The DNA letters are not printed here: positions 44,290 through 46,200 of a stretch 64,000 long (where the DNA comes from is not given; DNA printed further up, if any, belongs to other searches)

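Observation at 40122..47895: Compact TetR-MFS-PLP-DUF1611-(PP-loop::creatininase)-epimerase operon: candidate undescribed amino-acid/peptide-derived small-molecule pathway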

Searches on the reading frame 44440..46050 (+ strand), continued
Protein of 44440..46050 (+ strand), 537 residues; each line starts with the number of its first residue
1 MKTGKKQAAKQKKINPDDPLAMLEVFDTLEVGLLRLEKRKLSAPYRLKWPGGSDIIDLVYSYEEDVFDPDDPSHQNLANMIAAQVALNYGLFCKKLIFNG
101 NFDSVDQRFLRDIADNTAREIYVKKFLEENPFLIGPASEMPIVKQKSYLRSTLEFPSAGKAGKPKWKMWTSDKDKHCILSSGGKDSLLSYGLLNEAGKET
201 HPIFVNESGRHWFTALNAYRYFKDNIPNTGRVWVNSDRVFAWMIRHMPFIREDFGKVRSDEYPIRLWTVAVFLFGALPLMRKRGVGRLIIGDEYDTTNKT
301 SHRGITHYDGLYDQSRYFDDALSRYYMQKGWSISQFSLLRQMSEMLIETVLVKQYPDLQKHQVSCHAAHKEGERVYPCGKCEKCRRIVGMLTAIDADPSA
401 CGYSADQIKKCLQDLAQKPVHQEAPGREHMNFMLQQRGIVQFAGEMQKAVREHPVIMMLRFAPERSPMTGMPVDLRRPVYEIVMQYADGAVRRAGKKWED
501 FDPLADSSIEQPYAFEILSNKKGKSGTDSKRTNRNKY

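Call 72: find_encoding_contigs(protein=P0124, flank=8000, max_places=3)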
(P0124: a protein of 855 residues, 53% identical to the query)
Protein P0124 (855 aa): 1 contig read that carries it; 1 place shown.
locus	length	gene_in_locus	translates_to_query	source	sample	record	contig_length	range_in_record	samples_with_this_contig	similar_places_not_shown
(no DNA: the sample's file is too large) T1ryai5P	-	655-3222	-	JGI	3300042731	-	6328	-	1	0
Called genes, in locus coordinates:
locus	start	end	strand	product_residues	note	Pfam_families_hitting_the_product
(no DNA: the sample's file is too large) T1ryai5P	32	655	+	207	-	PF00291:PALP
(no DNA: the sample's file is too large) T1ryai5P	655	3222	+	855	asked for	PF17396:DUF1611_N, PF07755:DUF1611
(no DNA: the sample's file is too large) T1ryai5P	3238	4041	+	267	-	PF02633:Creatininase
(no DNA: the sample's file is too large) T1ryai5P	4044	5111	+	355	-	PF02746:MR_MLE_N, PF13378:MR_MLE_C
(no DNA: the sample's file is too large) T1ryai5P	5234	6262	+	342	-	PF07885:Ion_trans_2, PF02254:TrkA_N, PF02080:TrkA_C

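Call 73: search_protein_families(library=pfam, proteins=[L062:3802-4338:+, L062:4277-5407:+, L062:5720-7459:+, L062:13535-14782:+, L077:5738-7477:+], max_evalue=0.001)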
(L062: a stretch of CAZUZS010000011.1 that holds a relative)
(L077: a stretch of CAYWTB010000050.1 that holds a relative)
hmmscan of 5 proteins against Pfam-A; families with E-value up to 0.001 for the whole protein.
L062:3802-4338:+ (178 aa): 3 families
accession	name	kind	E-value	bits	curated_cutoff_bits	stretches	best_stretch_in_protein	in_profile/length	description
PF00583.31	Acetyltransf_1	-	1e-11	45.5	20.7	1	37-134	24-115/116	Acetyltransferase (GNAT) family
PF13508.13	Acetyltransf_7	-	1.5e-11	45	27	1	56-135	9-82/84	Acetyltransferase (GNAT) domain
PF13673.13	Acetyltransf_10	-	7.3e-05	23.2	23.6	1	46-135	28-107/128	Acetyltransferase (GNAT) domain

L062:4277-5407:+ (376 aa): 3 families
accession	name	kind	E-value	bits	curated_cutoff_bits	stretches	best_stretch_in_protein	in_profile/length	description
PF12544.13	LAM_C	-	1.4e-24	87.1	26.7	1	299-364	1-66/127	Lysine-2,3-aminomutase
PF04055.27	Radical_SAM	-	4.8e-15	56.6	29.5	1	109-257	3-160/166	Radical SAM superfamily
PF13353.11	Fer4_12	-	0.00075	20.3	22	0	104-177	7-79/137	4Fe-4S single cluster domain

L062:5720-7459:+ (579 aa): 1 family
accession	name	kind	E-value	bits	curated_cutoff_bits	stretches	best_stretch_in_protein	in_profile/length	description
PF00850.24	Hist_deacetyl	-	1e-73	248.7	27.9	1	267-572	2-297/298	Histone deacetylase domain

L062:13535-14782:+ (415 aa): 2 families
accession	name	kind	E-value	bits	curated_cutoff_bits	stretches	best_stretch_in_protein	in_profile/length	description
PF00535.33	Glycos_transf_2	-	1.2e-08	35.5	23.3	1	25-160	2-127/168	Glycosyl transferase family 2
PF13641.12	Glyco_tranf_2_3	-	4.2e-05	24.1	27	1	23-157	3-131/230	Glycosyltransferase like family 2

L077:5738-7477:+ (579 aa): 2 families
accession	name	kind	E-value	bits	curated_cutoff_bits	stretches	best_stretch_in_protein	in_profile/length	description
PF00850.24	Hist_deacetyl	-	1.1e-73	248.6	27.9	1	267-571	2-296/298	Histone deacetylase domain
PF00583.31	Acetyltransf_1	-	0.00069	20.3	20.7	0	54-126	33-104/116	Acetyltransferase (GNAT) family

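Call 86: search_protein_families(library=pfam, alignment_id=A5, max_evalue=0.00001)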
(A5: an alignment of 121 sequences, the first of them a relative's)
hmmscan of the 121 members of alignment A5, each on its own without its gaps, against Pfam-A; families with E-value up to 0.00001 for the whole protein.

A. member 1, L048:4247-4621:- (124 aa): 1 family
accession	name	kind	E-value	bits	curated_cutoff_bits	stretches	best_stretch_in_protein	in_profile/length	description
PF00072.30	Response_reg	-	1.8e-20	73.6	30.2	1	7-120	1-111/111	Response regulator receiver domain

B. families by the number of members that match (of 121 scanned): 150 families (the first 25 are shown)
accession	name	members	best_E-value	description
PF00158.32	Sigma54_activat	4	6.7e-69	Sigma-54 interaction domain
PF07690.21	MFS_1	4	8.9e-47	Major Facilitator Superfamily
PF25601.1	AAA_lid_14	4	1.2e-24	AAA+ ATPase lid domain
PF10035.14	DUF2179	4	3.4e-21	Uncharacterized protein conserved in bacteria (DUF2179)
PF00072.30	Response_reg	4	1.8e-20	Response regulator receiver domain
PF14532.12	Sigma54_activ_2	4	5.1e-19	Sigma-54 interaction domain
PF07728.20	AAA_5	4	1.1e-10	AAA domain (dynein-related subfamily)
PF07724.20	AAA_2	4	4e-07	AAA domain (Cdc48 subfamily)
PF00118.29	Cpn60_TCP1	3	8.2e-84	TCP-1/cpn60 chaperonin family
PF02588.21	YitT_membrane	3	1.3e-61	Uncharacterised 5xTM membrane BCR, YitT family COG1284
PF00069.31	Pkinase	3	6.8e-58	Protein kinase domain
PF07714.23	PK_Tyr_Ser-Thr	3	5.3e-42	Protein tyrosine and serine/threonine kinase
PF07719.23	TPR_2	3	6.7e-29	Tetratricopeptide repeat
PF12832.13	MFS_1_like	3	1.3e-12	MFS_1 like family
PF01368.27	DHH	3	1.2e-09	DHH family, N-terminal domain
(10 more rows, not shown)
